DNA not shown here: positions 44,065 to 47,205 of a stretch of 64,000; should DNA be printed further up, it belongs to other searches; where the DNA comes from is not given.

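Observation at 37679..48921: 11-kb block of three paralogous 800-960-aa S/T/G-rich proteins without signal peptides, plus a tailspike-like beta-helix protein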

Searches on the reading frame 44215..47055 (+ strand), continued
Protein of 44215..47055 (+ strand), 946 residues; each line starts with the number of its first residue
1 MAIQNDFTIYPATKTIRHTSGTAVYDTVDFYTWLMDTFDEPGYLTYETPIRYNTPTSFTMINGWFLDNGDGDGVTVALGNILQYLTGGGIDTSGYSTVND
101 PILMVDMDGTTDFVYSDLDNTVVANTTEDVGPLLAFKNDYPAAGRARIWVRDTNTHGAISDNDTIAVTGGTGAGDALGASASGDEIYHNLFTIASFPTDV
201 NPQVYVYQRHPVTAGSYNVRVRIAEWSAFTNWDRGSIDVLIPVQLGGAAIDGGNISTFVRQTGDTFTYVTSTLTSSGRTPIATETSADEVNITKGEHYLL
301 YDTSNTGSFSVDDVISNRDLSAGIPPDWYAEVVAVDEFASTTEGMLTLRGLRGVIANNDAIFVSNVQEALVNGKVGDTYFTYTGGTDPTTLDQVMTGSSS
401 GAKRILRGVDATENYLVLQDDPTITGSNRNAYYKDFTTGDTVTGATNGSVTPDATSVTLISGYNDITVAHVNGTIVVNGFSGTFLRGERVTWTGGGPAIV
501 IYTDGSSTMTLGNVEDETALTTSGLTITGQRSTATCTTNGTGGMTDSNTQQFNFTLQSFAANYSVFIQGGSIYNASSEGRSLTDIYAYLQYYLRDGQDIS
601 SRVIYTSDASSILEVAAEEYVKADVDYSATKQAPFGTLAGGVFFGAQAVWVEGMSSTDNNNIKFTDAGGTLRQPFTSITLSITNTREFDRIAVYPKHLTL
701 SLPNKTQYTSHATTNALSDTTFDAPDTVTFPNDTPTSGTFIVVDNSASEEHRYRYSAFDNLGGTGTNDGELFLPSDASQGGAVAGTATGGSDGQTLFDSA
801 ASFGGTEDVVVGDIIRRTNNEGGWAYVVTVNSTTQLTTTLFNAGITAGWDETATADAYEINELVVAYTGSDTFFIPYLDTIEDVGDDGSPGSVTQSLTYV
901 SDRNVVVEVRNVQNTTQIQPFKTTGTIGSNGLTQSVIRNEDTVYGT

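Call 42: fold_search(model_id=the predicted structure, library=viral)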
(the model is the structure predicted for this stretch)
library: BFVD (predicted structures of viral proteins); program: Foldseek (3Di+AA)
matches with E <= 10: 657; with E <= 0.001: 50
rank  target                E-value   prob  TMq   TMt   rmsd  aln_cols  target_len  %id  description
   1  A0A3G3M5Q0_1          2.3e-09  0.95  0.08  0.06  46.6      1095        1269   10  (no name in the UniProt tables at hand)
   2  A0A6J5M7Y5            3.3e-08  0.98  0.13  0.14  26.8      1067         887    9  Uncharacterized protein [uncultured Caudovirales phage]
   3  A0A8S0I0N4            3.7e-08  0.84  0.07  0.07  33.9       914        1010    9  (no name in the UniProt tables at hand)
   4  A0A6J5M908            7.7e-07  0.75  0.08  0.08  39.8      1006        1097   10  Uncharacterized protein [uncultured Caudovirales phage]
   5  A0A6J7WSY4            1.4e-06  0.80  0.08  0.08  37.4       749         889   13  Baseplate wedge subunit [uncultured Caudovirales phage]
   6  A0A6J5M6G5            1.7e-06  0.47  0.07  0.06  35.8      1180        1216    9  Uncharacterized protein [uncultured Caudovirales phage]
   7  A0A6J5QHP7            2.0e-06  0.80  0.11  0.11  28.0      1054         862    9  Uncharacterized protein [uncultured Caudovirales phage]
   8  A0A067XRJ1            2.1e-06  0.75  0.12  0.14  25.0      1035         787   10  (no name in the UniProt tables at hand)
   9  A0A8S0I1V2            3.6e-06  0.38  0.06  0.04  34.9       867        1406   12  (no name in the UniProt tables at hand)
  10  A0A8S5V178            5.5e-06  0.41  0.08  0.07  49.1      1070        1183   10  Baseplate J like protein [Siphoviridae sp. ct3r22]
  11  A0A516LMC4            6.4e-06  0.91  0.09  0.13  25.4       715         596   11  (no name in the UniProt tables at hand)
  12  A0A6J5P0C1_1          9.7e-06  0.57  0.09  0.08  33.1       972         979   10  DUF4815 domain-containing protein [uncultured Caudovirales phage]
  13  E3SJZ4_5              1.1e-05  0.63  0.09  0.08  33.9       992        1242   11  Structural protein [Synechococcus phage S-ShM2]
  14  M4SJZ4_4              1.3e-05  0.33  0.08  0.06  35.0      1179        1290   10  LamG-like jellyroll fold domain-containing protein (Fragment) [Synechococcus phage Syn30]
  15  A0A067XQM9            1.5e-05  0.87  0.10  0.12  32.4       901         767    9  (no name in the UniProt tables at hand)
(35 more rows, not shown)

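Call 44: search_protein_families(library=phrogs, proteins=[L067:286-1527:+, L067:1512-2987:+, L067:3096-4100:+, L067:4117-4680:+, L067:4705-5628:+, L067:5744-6259:+, L067:6260-6766:+, L067:6888-8072:+, L067:8274-9962:+, L067:9980-11716:+], max_evalue=0.01)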
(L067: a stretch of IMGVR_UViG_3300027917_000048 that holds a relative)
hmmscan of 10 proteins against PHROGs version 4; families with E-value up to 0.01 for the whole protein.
L067:286-1527:+ (413 aa): 2 families
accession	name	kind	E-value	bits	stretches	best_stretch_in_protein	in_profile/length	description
phrog_5909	-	head and packaging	9e-05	22.7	1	201-280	102-183/285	terminase large subunit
phrog_675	-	head and packaging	0.006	15.9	0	239-300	336-401/576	terminase large subunit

L067:1512-2987:+ (491 aa): 2 families
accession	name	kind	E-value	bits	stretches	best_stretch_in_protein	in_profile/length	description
phrog_2739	-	head and packaging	1.9e-19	70.7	1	190-490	193-488/501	portal protein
phrog_16240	-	head and packaging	0.00017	21.3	1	33-150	82-201/643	portal protein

L067:3096-4100:+ (334 aa): 0 families

L067:4117-4680:+ (187 aa): 0 families

L067:4705-5628:+ (307 aa): 2 families
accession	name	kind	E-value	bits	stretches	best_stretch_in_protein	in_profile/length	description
phrog_16565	-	unknown function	1.2e-19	71.8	1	4-276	31-284/312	-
phrog_4088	-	unknown function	4.4e-07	30.5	1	119-297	158-323/332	-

L067:5744-6259:+ (171 aa): 0 families

L067:6260-6766:+ (168 aa): 0 families

L067:6888-8072:+ (394 aa): 3 families
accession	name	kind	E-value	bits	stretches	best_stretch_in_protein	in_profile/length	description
phrog_2170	-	moron, auxiliary metabolic gene and host takeover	5.9e-43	148.3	1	8-393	5-374/374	glycosyltransferase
phrog_4356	-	moron, auxiliary metabolic gene and host takeover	3.1e-08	34.2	1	153-371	107-290/307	glycosyltransferase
phrog_18799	-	unknown function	0.0014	19.3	0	273-388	175-278/280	-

L067:8274-9962:+ (562 aa): 0 families

L067:9980-11716:+ (578 aa): 0 families

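Call 47: search_dna_similar(query=L059:10001-12400:+, collection=phages, mode=protein, max_evalue=0.001)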
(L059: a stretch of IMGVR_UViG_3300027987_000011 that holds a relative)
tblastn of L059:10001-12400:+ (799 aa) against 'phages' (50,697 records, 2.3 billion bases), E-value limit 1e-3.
No match.

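Call 48: search_dna_similar(query=L067:9980-11716:+, collection=phages, mode=protein, max_evalue=0.001)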
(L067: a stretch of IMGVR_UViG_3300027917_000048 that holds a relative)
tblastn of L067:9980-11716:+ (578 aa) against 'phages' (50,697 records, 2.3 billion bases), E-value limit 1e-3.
No match.

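Call 50: search_solved_structures(query=A1, max_evalue=10)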
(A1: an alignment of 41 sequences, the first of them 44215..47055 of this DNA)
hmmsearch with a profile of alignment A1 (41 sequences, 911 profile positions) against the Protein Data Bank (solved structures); distinct sequences matched with E-value up to 10: 3.
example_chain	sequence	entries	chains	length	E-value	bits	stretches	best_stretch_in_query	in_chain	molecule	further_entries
2wmp_B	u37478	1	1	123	0.5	11.4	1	314-391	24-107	PAPG PROTEIN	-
3me0_B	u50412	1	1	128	0.53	11.3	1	314-391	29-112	PapG protein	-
2g02_A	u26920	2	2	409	1.9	9.5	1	594-653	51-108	Nisin biosynthesis protein nisC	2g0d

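Call 54: search_protein_families(library=phrogs, alignment_id=A2, max_evalue=0.001)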
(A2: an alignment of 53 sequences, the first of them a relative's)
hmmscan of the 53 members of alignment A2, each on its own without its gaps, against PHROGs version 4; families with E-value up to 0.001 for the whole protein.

A. member 1, L067:9980-11716:+ (578 aa): 0 families

B. families by the number of members that match (of 53 scanned): 2 families
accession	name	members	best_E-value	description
phrog_358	-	1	1.7e-10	-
phrog_460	-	1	3.4e-05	head closure Hc2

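Call 55: search_solved_structures(query=A2, max_evalue=1)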
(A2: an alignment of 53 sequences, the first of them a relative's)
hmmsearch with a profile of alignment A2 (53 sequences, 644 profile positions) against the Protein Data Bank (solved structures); distinct sequences matched with E-value up to 1: 0.

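Call 57: find_encoding_contigs(protein=P0021, flank=10000, max_places=1)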
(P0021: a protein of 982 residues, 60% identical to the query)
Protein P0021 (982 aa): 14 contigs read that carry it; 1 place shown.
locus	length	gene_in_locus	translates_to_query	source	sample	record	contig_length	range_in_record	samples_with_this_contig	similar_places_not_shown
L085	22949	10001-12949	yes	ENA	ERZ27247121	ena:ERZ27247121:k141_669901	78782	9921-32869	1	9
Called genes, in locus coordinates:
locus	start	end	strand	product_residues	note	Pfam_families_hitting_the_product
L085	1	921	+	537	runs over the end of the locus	PF02743:dCache_1 (weak), PF14827:dCache_3, PF17203:sCache_3_2 (weak), PF17201:Cache_3-Cache_2, PF17202:sCache_3_3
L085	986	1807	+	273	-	PF01209:Ubie_methyltran, PF13489:Methyltransf_23 (weak), PF00398:RrnaAD (weak), PF13847:Methyltransf_31, PF08241:Methyltransf_11, PF08242:Methyltransf_12, PF13649:Methyltransf_25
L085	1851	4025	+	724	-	PF16927:HisKA_7TM (weak), PF00512:HisKA, PF02518:HATPase_c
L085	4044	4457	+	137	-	PF00072:Response_reg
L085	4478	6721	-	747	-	-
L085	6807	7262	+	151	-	-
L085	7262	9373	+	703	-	-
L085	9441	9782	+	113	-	-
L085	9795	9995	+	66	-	-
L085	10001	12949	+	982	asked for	-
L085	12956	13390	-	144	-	PF13424:TPR_12 (weak), PF00515:TPR_1 (weak), PF07719:TPR_2 (weak), PF13414:TPR_11, PF00515:TPR_1 (weak), PF07719:TPR_2 (weak), PF00515:TPR_1, PF13424:TPR_12, +11 more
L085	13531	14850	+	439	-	PF05048:NosD (weak), PF13229:Beta_helix (faint)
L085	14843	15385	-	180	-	PF01195:Pept_tRNA_hydro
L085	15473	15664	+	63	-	PF02416:TatA_B_E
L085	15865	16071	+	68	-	PF02416:TatA_B_E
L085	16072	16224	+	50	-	PF02416:TatA_B_E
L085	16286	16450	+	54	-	PF02416:TatA_B_E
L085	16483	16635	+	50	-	PF02416:TatA_B_E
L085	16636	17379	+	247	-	PF00902:TatC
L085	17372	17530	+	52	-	PF02416:TatA_B_E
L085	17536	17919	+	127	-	PF13367:PrsW-protease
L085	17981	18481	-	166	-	PF00583:Acetyltransf_1, PF17013:Acetyltransf_15 (weak), PF13508:Acetyltransf_7 (weak)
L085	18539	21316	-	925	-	PF06347:SH3_4 (faint), PF08239:SH3_3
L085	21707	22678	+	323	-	-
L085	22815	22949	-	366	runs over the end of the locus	PF01476:LysM, PF23473:LysM3_LYK4_5 (faint), PF01476:LysM (weak), PF01551:Peptidase_M23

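Call 58: find_encoding_contigs(protein=P0036, flank=10000, max_places=1)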
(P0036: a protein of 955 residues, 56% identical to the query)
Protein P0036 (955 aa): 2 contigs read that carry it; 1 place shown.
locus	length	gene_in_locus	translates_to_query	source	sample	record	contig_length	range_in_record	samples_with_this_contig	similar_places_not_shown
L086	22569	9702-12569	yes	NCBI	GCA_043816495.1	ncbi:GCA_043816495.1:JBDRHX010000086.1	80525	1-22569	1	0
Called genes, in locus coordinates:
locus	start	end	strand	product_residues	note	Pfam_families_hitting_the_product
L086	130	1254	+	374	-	PF13173:AAA_14, PF13635:DUF4143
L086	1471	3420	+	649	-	-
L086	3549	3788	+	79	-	PF05635:23S_rRNA_IVP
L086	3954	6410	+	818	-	-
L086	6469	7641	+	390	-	PF13173:AAA_14, PF13635:DUF4143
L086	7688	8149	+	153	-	-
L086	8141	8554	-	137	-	PF10604:Polyketide_cyc2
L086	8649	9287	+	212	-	PF01797:Y1_Tnp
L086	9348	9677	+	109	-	-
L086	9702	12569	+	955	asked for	-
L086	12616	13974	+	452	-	PF05048:NosD, PF13229:Beta_helix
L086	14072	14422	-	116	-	PF05635:23S_rRNA_IVP, PF22296:bAvd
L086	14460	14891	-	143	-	-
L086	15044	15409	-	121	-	PF05635:23S_rRNA_IVP, PF22296:bAvd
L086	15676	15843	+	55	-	PF02416:TatA_B_E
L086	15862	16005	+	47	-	PF02416:TatA_B_E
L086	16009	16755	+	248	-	PF00902:TatC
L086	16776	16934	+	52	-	PF02416:TatA_B_E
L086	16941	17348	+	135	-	PF13367:PrsW-protease (weak)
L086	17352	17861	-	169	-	PF00583:Acetyltransf_1, PF13508:Acetyltransf_7 (weak)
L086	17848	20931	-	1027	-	PF08239:SH3_3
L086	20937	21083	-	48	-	PF02416:TatA_B_E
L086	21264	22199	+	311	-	PF02661:Fic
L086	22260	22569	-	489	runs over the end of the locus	PF08323:Glyco_transf_5, PF00534:Glycos_transf_1, PF13692:Glyco_trans_1_4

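Call 59: find_encoding_contigs(protein=P0087, flank=10000, max_places=1)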
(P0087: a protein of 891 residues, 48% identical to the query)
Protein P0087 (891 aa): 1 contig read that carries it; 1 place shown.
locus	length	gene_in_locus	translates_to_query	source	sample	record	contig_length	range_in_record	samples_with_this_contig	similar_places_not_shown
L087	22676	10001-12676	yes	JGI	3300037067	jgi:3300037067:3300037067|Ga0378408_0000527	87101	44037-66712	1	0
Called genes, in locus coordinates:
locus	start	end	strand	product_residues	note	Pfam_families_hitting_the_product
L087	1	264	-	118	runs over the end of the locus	-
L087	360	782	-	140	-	-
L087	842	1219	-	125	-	-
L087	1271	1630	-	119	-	-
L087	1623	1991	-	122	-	PF14359:DUF4406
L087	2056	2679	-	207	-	PF01555:N6_N4_Mtase (faint)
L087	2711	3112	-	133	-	PF13671:AAA_33 (faint)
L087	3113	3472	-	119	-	-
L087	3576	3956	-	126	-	-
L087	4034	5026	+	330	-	-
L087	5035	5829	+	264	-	-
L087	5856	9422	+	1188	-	-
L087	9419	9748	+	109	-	-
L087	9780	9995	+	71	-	-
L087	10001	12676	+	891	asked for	-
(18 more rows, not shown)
